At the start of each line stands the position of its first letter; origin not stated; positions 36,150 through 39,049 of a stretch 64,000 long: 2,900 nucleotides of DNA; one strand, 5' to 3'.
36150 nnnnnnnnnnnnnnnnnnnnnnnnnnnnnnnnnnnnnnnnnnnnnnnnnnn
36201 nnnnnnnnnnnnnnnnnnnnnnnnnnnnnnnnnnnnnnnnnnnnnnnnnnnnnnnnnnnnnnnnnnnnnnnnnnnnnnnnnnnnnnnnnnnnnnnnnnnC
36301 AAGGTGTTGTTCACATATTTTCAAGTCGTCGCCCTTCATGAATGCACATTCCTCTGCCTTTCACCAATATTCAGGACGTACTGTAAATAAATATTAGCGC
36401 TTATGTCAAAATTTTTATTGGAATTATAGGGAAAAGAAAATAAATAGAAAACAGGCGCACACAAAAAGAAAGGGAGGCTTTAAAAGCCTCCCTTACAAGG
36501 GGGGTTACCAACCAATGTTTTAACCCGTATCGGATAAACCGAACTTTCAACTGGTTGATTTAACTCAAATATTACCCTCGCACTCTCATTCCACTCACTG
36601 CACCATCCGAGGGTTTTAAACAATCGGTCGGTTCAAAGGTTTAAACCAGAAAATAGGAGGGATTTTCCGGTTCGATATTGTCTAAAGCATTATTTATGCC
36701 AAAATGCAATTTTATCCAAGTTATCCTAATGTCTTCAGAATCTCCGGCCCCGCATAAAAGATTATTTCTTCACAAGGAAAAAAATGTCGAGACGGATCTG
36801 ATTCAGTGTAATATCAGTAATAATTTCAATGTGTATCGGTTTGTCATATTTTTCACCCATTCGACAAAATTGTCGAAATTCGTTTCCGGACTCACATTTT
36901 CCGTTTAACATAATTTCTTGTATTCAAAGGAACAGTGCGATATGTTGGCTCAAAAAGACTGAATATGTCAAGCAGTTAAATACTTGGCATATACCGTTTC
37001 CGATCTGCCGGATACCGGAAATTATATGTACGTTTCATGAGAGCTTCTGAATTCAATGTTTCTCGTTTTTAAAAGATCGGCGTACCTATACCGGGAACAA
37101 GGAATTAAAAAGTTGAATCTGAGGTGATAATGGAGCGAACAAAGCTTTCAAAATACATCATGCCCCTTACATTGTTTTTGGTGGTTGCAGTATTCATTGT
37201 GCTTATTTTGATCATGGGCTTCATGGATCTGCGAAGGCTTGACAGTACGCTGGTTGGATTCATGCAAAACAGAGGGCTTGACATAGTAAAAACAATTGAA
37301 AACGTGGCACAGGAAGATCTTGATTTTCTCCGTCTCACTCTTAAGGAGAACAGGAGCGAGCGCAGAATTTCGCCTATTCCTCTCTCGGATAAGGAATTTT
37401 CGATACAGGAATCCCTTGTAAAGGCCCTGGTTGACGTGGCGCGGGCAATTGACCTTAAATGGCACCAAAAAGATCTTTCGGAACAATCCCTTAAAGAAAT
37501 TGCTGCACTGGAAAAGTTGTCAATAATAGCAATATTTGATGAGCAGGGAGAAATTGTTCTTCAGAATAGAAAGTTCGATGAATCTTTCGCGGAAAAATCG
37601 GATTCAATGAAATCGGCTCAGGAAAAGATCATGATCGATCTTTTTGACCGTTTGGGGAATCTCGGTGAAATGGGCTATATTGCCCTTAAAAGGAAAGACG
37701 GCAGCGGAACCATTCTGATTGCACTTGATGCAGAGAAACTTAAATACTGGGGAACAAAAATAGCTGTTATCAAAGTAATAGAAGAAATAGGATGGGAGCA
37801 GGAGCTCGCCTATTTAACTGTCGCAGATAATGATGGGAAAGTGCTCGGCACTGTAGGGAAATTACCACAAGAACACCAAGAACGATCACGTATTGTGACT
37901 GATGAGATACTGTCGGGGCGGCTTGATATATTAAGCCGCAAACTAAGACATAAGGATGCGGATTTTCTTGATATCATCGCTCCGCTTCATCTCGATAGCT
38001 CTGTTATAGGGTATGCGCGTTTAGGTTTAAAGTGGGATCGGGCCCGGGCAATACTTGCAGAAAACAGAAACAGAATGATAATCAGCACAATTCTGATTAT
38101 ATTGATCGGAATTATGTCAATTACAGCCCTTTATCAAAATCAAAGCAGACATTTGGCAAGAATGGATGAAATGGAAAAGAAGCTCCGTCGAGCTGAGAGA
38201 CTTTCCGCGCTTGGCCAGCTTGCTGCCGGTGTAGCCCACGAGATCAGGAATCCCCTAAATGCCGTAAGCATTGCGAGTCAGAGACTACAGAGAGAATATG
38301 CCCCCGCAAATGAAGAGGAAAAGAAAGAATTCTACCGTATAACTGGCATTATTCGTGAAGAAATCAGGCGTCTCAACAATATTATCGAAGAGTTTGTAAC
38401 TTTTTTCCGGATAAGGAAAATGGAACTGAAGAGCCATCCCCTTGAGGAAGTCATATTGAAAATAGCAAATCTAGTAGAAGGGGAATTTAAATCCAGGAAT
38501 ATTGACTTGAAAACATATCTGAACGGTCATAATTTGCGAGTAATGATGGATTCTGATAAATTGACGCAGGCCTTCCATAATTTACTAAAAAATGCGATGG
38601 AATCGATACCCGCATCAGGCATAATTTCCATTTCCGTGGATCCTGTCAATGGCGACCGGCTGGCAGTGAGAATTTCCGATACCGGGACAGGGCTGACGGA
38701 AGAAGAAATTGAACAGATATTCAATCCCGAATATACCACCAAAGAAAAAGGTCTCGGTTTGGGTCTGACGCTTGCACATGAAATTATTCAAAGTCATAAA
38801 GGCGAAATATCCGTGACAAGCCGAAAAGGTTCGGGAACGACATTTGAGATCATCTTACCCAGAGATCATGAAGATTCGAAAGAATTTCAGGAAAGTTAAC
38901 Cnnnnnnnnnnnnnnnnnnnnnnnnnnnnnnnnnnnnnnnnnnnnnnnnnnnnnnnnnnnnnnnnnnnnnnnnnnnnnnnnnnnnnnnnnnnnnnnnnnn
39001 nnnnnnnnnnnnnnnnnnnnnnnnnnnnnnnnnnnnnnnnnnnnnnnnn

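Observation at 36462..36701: Candidate sigma54-dependent small RNA divergent from a sensor kinase / sigma54-activator operon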

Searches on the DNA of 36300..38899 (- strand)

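Call 4: search_rna_families(source=window, start=36300, end=37150, threshold=evalue, max_evalue=10, show_alignments=2)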
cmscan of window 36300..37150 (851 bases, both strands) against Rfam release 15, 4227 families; matches with E-value up to 10: 13.
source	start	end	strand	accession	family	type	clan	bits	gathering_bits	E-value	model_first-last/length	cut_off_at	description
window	36463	36494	+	RF02029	sraA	Gene; sRNA;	-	20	56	2.4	55-86/95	no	sraA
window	36464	36486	+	RF01360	CRISPR-DR47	Gene; CRISPR;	-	19.6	39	0.76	1-37/37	no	CRISPR RNA direct repeat element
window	36782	36862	-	RF00204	snoR12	Gene; snRNA; snoRNA; CD-box;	-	19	39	1.3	1-83/83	no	Small nucleolar RNA R12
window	36470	36494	-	RF03371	mir-4788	Gene; miRNA;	-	18.4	91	1.9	1-80/80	no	mir-4788 microRNA precursor family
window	36849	36919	-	RF00592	SNORD78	Gene; snRNA; snoRNA; CD-box;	CL00051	16.6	38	4.4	1-65/65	no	Small nucleolar RNA SNORD78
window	36472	36595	-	RF02798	CssrA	Gene; sRNA;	-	16.2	93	1.2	1-111/111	no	Chromosome-encoded Shigella sRNA A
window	37031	37126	+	RF03719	mir-3914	Gene; miRNA;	-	15.5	97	6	1-95/95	no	mir-3914 microRNA precursor family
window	36764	36919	+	RF00004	U2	Gene; snRNA; splicing;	CL00006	15.1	46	1.9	1-192/192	no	U2 spliceosomal RNA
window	36819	36880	+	RF02701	PsrR1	Gene; sRNA;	-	15.1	42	6.5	1-79/79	no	Photosynthesis regulatory RNA1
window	36682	36737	-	RF01634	ceN44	Gene; snRNA; snoRNA; CD-box;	-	15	70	6.5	1-74/74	no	Caenorhabditis snoRNA ceN44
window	36435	36492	-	RF01828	SprD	Gene; sRNA;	-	12.6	100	7.8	1-142/142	no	Small pathogenicity island RNA D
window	36468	36496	-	RF02749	Ncrwmel02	Gene; sRNA;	-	11.4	290.8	4.7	28-56/251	no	Wolbachia sRNA mel02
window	36300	36438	+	RF00636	NRON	Gene;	-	10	50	2.7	154-370/370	5'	ncRNA Repressor of NFAT (nuclear factor of activated T cells)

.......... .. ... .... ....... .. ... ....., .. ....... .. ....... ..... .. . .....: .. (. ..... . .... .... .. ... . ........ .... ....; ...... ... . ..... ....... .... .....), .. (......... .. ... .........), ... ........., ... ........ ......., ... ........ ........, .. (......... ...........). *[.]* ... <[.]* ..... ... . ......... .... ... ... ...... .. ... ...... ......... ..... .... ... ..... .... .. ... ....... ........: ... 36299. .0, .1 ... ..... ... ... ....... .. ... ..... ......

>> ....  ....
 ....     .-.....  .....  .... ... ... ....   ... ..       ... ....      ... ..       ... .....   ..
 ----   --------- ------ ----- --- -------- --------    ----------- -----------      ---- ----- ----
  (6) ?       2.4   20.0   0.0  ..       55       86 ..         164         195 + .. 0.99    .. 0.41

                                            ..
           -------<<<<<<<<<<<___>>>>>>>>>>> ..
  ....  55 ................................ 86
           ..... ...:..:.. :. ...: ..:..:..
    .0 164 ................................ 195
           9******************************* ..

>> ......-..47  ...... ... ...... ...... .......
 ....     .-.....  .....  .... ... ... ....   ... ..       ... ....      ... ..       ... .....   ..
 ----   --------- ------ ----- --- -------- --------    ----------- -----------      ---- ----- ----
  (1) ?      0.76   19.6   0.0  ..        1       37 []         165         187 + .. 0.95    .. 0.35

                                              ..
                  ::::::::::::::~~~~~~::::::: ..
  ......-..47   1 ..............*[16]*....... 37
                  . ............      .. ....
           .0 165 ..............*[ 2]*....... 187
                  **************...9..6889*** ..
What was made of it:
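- On Qrr (Rfam RF00378), GlmY/GlmZ, and any other curated sRNA family: At E <= 10 only chance-level hits to the terminator hairpin appear (call 4).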

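Call 37: build_rna_model(alignment_id=A3, structure=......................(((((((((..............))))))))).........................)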
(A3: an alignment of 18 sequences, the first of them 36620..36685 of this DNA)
Model R1 built from alignment A3 (18 sequences, 79 columns); structure: as given.
model positions 72; base pairs 9; branch points 0; effective number of sequences 18; information 0.723 bits per position. Calibrated on 0.2 Mb of random sequence (short: E-values are rough).
structure used (alignment columns):
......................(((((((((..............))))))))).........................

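Call 40: search_with_rna_model(model_id=R1, sources=[window, L001, L002, L003, L004, L005, L006, L007, L008, L009, L010, L011, L012, L013, L014, L015, L018, L020, L042, L081, L082, L083, L084, L085, L086, L087, L088, L089, L090, L091, L092, L093, L094, L095, L096, L097, L098, L099, L100, L101, L102, L103, L104, L105, L106, L107, L108, L109, L110, L111, L112, L113, L114, L115, L116, L117, L118, L119, L120, L121, L122, L123, L124, L125, L126, L127, L128, L129, L130, L131, L132, L133, L134, L135, L136, L137, L138, L139, L140, L141, L142, L143, L144, L145, L146, L147, L148, L149, L150, L151, L152, L153, L154, L155, L156, L157, L158, L159, L160], max_evalue=1, make_alignment=true)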
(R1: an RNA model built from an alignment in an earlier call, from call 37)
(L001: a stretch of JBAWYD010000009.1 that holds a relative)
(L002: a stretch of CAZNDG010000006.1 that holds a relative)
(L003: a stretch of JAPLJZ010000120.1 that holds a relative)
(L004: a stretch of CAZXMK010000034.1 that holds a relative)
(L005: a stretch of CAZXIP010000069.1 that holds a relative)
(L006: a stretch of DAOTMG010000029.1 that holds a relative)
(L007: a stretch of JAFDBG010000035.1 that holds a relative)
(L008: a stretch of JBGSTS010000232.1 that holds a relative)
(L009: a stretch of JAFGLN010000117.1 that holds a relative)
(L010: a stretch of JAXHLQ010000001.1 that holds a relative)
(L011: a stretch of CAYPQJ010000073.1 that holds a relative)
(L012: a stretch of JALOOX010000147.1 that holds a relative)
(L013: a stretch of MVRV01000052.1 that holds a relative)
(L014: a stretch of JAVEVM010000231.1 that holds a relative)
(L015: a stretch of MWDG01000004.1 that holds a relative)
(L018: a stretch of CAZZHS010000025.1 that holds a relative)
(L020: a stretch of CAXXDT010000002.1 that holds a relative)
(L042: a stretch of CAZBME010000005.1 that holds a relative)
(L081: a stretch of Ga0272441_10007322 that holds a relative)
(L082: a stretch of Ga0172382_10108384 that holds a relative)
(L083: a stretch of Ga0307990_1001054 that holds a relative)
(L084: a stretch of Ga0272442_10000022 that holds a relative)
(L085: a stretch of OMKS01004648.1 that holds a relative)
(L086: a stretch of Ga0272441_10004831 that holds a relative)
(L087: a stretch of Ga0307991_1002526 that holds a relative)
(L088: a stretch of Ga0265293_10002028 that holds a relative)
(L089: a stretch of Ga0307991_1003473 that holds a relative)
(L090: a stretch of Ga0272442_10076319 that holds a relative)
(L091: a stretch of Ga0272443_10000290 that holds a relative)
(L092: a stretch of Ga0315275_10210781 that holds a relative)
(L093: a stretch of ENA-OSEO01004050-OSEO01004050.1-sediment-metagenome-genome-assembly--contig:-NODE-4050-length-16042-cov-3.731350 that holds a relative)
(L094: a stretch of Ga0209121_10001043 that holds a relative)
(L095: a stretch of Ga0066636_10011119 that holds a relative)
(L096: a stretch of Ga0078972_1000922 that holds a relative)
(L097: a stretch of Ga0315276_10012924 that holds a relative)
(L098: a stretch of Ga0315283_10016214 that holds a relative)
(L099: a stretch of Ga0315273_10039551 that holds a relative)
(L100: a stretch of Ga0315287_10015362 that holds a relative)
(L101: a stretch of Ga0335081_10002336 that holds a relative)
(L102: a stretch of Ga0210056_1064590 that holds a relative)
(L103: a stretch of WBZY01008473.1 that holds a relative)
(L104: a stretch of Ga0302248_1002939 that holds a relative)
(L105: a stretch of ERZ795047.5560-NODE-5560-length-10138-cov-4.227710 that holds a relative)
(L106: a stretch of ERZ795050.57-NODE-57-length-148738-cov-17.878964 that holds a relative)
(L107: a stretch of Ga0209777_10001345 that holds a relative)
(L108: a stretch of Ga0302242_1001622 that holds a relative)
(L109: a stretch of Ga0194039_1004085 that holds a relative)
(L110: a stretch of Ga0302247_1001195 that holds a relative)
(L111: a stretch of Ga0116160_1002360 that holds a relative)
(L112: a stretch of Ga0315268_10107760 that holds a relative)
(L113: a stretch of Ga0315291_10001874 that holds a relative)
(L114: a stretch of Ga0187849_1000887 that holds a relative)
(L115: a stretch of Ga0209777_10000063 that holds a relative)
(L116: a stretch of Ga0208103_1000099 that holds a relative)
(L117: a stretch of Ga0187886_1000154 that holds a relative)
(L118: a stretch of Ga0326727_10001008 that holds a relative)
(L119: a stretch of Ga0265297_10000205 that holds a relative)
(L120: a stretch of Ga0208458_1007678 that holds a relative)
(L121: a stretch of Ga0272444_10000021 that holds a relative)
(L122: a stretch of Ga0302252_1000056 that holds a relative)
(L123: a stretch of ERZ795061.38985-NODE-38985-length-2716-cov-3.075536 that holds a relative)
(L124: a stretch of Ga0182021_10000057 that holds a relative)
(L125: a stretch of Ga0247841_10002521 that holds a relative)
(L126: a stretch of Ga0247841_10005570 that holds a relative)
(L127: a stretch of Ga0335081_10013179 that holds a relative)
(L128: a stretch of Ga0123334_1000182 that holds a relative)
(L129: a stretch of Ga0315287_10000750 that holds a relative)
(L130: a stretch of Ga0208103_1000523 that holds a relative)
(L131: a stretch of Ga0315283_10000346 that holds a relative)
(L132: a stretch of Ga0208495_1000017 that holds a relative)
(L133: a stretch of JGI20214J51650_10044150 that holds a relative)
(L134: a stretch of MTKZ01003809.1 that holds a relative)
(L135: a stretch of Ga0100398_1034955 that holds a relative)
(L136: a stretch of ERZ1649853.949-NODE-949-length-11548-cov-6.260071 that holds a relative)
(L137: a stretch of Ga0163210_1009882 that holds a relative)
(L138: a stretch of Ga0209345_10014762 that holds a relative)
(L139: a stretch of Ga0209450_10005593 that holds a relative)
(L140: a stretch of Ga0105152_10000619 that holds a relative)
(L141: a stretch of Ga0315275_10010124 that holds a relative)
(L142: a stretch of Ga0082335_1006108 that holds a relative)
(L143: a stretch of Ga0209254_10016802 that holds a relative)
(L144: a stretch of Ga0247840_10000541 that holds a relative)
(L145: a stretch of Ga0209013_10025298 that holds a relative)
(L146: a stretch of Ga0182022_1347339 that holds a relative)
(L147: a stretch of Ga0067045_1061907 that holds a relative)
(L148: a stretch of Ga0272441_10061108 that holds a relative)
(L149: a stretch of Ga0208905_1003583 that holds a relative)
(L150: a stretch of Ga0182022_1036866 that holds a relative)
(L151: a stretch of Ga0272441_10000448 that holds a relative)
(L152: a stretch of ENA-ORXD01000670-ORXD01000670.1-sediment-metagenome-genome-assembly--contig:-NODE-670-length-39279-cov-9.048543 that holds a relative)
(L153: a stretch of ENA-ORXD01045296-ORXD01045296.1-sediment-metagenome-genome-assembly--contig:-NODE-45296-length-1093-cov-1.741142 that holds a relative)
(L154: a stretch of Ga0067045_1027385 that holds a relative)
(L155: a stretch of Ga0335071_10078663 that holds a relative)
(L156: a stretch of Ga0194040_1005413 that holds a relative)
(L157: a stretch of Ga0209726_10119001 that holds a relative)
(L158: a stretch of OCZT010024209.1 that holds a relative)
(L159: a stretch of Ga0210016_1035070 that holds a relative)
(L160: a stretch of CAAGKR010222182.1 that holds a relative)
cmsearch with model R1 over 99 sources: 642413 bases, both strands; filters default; matches with E-value up to 1: 20.
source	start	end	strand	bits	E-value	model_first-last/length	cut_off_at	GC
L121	2186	2258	-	70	2.1e-16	1-72/72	no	0.33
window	36619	36690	-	68.6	5.1e-16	1-72/72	no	0.39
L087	2480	2552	-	65.4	4.3e-15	1-72/72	no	0.47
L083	2582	2651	-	60.2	1.4e-13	1-72/72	no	0.34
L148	2626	2695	-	59.5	2.4e-13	1-72/72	no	0.36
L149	2045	2115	-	58.8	3.7e-13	1-72/72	no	0.42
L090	1449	1521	-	58.7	4.1e-13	1-72/72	no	0.49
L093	2527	2599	-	58.3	5.3e-13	1-72/72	no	0.47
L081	2626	2695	-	57.3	1e-12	1-72/72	no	0.36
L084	2045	2114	-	56.5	1.7e-12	1-72/72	no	0.4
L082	86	154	-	54.8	5.5e-12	1-72/72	no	0.33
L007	2530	2602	-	53.7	1.1e-11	1-72/72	no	0.4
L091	2575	2646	-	53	1.8e-11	1-72/72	no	0.39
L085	780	851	-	52.2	3.1e-11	1-72/72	no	0.49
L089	2575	2646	-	49.8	1.5e-10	1-72/72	no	0.44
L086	2113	2183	-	49.3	2.1e-10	1-72/72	no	0.46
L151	2532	2602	-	42.6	1.9e-08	1-72/72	no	0.42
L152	2322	2394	-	41.7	3.4e-08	1-72/72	no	0.47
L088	2425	2496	-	41.1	5.3e-08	1-72/72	no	0.46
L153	73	143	-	23.6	0.0064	1-72/72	no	0.39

Alignment A5: 20 matches aligned to the model, 77 columns, each read 5' to 3' on its own strand. Consensus structure (alignment columns), stored with it:
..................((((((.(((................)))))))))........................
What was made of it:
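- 36644..36672 (-): SL1, the 5' hairpin. Its 7-nt loop CCCUCCU (36655-36661) is an anti-Shine-Dalgarno sequence and the proposed seed 1. Covariance model R1 scores 68.6 bits here and finds only one copy in the window (call 40).
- All elements are intact and score as well as in the relatives; R1 gives 68.6 bits, the second best of 20 (call 40).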

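Call 55: search_rna_families(sources=[L042, L003, L101, L130, L121, L084, L087, L098, L009, L094, L128], threshold=gathering)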
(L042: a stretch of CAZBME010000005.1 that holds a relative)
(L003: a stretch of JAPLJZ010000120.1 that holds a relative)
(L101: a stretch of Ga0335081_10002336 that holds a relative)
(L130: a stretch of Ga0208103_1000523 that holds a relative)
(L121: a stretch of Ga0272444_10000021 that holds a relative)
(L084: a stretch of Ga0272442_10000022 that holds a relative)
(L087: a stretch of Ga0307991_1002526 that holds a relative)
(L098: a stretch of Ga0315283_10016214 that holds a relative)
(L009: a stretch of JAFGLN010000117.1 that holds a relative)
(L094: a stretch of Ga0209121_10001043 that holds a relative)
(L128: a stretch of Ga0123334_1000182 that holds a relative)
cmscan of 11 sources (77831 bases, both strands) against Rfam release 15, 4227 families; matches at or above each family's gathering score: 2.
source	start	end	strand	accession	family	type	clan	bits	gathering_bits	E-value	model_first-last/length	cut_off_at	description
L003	146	219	+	RF00005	tRNA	Gene; tRNA;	CL00001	64.8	29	1e-11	1-71/71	no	tRNA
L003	35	124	+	RF00005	tRNA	Gene; tRNA;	CL00001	64.5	29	1.2e-11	1-71/71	no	tRNA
